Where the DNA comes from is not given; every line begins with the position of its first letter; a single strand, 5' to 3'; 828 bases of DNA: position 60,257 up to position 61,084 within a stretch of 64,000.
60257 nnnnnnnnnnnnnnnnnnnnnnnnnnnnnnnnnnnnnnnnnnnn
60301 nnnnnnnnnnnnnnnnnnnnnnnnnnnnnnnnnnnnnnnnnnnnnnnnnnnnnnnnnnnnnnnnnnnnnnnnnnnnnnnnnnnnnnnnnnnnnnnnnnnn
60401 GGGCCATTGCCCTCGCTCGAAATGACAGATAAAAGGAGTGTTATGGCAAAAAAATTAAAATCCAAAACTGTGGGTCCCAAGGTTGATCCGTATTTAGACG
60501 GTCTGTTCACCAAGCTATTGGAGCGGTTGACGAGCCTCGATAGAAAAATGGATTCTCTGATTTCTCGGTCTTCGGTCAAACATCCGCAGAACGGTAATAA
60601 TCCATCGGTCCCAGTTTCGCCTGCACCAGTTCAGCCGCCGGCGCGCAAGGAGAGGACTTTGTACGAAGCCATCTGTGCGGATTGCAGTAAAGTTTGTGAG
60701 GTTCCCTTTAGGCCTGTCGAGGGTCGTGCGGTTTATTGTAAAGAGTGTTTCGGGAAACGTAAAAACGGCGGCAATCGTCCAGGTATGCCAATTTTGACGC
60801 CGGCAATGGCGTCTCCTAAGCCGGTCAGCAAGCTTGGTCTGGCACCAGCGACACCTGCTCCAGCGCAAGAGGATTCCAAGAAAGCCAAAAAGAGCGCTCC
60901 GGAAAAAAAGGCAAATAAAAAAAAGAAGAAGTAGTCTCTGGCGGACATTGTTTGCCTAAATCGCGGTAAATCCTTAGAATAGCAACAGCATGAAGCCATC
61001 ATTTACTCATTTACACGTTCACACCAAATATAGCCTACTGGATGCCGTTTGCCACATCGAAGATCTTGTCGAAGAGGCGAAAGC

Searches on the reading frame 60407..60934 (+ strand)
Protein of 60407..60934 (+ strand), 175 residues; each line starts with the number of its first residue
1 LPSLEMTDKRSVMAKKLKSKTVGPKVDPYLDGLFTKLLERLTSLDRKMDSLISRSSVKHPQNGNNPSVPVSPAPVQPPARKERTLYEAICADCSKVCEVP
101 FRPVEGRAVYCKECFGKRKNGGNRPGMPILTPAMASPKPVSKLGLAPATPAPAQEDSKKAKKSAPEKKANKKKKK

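Call 84: search_protein_families(library=pfam, proteins=[window:60407-60934:+], max_evalue=0.01)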
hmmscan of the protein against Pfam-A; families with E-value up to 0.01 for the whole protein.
window:60407-60934:+ (175 aa): 1 family
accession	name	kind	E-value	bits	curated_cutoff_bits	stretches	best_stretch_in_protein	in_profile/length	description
PF23477.1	zf_Tbcl_2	-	7.2e-15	54.8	27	1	83-119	1-37/37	Probable treble clef zinc finger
